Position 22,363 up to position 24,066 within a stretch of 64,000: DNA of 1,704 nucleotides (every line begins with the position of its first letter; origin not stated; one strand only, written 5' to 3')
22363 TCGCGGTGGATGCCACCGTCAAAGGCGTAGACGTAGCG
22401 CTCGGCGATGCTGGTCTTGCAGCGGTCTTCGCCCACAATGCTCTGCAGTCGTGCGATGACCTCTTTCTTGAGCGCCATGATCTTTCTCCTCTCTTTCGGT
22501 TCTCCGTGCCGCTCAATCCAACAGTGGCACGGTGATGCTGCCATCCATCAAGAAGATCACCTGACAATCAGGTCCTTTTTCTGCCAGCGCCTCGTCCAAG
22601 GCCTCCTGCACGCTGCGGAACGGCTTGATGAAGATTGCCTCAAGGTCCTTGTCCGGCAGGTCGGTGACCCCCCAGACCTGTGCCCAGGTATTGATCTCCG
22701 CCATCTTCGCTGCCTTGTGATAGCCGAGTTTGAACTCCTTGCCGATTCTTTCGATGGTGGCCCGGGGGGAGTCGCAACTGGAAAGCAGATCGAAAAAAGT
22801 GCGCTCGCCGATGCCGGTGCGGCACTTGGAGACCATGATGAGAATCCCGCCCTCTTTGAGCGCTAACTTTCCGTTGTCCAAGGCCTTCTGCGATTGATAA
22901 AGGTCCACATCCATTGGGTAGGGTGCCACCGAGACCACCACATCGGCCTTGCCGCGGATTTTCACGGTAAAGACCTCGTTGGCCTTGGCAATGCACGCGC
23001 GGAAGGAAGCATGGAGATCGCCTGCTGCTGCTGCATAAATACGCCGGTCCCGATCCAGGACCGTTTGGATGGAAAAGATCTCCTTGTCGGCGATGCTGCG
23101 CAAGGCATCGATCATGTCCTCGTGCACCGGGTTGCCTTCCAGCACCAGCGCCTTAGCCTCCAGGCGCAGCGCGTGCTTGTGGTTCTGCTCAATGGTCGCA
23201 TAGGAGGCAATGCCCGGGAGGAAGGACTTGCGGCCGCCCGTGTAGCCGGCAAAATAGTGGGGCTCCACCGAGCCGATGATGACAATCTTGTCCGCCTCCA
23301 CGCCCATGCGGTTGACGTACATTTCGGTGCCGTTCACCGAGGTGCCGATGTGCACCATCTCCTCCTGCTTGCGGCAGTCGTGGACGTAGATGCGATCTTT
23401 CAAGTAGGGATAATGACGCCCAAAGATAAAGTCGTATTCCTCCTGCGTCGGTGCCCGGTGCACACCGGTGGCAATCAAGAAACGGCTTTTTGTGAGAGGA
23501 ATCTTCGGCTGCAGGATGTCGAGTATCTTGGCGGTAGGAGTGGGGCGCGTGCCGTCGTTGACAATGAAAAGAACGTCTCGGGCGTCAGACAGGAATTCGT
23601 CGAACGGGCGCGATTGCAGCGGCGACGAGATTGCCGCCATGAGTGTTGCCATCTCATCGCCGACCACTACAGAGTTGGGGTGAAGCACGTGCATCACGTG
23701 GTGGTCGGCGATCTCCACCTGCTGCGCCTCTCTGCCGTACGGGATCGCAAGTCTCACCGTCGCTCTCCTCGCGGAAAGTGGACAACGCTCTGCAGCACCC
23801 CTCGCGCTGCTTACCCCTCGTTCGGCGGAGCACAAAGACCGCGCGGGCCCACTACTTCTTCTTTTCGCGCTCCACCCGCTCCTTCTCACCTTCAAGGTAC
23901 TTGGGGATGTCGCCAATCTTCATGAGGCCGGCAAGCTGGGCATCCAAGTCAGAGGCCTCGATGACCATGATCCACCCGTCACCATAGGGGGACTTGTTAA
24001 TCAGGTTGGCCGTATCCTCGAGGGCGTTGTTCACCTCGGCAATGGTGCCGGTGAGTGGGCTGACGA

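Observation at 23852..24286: GcvH-family protein as the lead gene of the hdr operon, with no other glycine-cleavage genes nearby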

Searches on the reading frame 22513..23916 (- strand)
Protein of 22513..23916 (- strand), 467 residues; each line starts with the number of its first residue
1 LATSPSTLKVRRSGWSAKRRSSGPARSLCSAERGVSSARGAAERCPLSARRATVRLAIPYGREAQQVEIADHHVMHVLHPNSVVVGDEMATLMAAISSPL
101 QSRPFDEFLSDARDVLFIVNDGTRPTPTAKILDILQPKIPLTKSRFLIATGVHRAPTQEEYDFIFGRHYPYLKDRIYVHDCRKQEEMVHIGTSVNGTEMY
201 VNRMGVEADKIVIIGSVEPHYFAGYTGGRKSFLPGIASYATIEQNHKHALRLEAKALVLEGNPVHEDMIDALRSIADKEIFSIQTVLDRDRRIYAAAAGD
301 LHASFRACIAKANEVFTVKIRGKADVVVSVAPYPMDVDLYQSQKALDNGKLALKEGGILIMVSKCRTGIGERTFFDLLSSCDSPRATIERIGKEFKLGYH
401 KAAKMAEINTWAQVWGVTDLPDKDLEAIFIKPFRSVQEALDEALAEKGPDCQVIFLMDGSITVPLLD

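Call 5: search_protein_families(library=pfam, proteins=[window:22513-23916:-])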
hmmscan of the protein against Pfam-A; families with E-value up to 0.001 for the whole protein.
window:22513-23916:- (467 aa): 2 families
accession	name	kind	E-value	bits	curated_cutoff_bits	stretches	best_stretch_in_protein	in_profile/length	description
PF09861.14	Lar_N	-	7e-54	182.6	23.3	1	60-250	1-196/204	Lactate racemase N-terminal domain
PF21113.2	LarA_C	-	5.4e-17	62.6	25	1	323-459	5-147/152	Lactate racemase C-terminal domain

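Call 24: search_protein_families(library=ncbifam, proteins=[window:22513-23757:-], max_evalue=0.00001)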
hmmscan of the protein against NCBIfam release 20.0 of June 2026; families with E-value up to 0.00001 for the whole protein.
window:22513-23757:- (414 aa): 6 families
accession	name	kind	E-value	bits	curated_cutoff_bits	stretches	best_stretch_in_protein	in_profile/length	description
NF052593.1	NPN_racem_MAR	equivalog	9.7e-114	380.2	500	1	4-412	2-414/415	nickel-dependent malate racemase, LarAH6 family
NF033504.2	Ni_dep_LarA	equivalog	2.8e-89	299.7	460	1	3-411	2-420/422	nickel-dependent lactate racemase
NF052595.1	NPN_LarAH5_MAR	equivalog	1.5e-82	277.8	462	1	4-411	2-413/415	nickel-dependent malate racemase, LarAH5 family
NF052525.1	NPN_LarAH10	equivalog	1.3e-81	274.5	540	1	3-412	3-426/426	NPN-dependent 2-hydroxyacid racemase, LarAH10 family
NF052592.1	LarAH_14_15_16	equivalog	4.2e-16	58.4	740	1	31-237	40-256/520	NPN-dependent hydroxyacid isomerase, LarAH14/15/16 family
NF052594.1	NPN_18_hexonate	equivalog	2.8e-08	32.9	500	1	57-323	22-306/411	nickel-dependent putative hexonate epimerase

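Call 86: search_solved_structures(query=window:22513-23757:-, max_evalue=1e-10, show_alignments=3)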
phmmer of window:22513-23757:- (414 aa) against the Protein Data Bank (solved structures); distinct sequences matched with E-value up to 1e-10: 8.
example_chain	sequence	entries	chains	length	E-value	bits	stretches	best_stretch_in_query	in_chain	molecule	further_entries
6d6z_A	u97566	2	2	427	3.7e-59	204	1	3-412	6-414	Malate racemase Mar2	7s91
2yjg_A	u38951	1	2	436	2.3e-53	184.9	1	3-406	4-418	LACTATE RACEMASE APOPROTEIN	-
6c1w_A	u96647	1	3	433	2e-49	172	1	34-407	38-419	Lactate racemase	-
5huq_A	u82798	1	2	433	2e-49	172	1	34-407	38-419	Lactate racemization operon protein LarA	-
8ezf_B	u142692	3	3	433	3e-48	168.1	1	34-407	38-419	Lactate racemase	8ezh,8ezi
9eid_A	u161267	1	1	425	9.2e-44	153.3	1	2-414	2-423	A broad-substrate spectrum lactate racemase A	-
9eia_A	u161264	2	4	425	1.3e-43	152.8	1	2-414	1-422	A broad-substrate spectrum lactate racemase A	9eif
9q3j_A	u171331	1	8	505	1.9e-11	46.9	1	91-219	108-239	DUF2088 domain-containing protein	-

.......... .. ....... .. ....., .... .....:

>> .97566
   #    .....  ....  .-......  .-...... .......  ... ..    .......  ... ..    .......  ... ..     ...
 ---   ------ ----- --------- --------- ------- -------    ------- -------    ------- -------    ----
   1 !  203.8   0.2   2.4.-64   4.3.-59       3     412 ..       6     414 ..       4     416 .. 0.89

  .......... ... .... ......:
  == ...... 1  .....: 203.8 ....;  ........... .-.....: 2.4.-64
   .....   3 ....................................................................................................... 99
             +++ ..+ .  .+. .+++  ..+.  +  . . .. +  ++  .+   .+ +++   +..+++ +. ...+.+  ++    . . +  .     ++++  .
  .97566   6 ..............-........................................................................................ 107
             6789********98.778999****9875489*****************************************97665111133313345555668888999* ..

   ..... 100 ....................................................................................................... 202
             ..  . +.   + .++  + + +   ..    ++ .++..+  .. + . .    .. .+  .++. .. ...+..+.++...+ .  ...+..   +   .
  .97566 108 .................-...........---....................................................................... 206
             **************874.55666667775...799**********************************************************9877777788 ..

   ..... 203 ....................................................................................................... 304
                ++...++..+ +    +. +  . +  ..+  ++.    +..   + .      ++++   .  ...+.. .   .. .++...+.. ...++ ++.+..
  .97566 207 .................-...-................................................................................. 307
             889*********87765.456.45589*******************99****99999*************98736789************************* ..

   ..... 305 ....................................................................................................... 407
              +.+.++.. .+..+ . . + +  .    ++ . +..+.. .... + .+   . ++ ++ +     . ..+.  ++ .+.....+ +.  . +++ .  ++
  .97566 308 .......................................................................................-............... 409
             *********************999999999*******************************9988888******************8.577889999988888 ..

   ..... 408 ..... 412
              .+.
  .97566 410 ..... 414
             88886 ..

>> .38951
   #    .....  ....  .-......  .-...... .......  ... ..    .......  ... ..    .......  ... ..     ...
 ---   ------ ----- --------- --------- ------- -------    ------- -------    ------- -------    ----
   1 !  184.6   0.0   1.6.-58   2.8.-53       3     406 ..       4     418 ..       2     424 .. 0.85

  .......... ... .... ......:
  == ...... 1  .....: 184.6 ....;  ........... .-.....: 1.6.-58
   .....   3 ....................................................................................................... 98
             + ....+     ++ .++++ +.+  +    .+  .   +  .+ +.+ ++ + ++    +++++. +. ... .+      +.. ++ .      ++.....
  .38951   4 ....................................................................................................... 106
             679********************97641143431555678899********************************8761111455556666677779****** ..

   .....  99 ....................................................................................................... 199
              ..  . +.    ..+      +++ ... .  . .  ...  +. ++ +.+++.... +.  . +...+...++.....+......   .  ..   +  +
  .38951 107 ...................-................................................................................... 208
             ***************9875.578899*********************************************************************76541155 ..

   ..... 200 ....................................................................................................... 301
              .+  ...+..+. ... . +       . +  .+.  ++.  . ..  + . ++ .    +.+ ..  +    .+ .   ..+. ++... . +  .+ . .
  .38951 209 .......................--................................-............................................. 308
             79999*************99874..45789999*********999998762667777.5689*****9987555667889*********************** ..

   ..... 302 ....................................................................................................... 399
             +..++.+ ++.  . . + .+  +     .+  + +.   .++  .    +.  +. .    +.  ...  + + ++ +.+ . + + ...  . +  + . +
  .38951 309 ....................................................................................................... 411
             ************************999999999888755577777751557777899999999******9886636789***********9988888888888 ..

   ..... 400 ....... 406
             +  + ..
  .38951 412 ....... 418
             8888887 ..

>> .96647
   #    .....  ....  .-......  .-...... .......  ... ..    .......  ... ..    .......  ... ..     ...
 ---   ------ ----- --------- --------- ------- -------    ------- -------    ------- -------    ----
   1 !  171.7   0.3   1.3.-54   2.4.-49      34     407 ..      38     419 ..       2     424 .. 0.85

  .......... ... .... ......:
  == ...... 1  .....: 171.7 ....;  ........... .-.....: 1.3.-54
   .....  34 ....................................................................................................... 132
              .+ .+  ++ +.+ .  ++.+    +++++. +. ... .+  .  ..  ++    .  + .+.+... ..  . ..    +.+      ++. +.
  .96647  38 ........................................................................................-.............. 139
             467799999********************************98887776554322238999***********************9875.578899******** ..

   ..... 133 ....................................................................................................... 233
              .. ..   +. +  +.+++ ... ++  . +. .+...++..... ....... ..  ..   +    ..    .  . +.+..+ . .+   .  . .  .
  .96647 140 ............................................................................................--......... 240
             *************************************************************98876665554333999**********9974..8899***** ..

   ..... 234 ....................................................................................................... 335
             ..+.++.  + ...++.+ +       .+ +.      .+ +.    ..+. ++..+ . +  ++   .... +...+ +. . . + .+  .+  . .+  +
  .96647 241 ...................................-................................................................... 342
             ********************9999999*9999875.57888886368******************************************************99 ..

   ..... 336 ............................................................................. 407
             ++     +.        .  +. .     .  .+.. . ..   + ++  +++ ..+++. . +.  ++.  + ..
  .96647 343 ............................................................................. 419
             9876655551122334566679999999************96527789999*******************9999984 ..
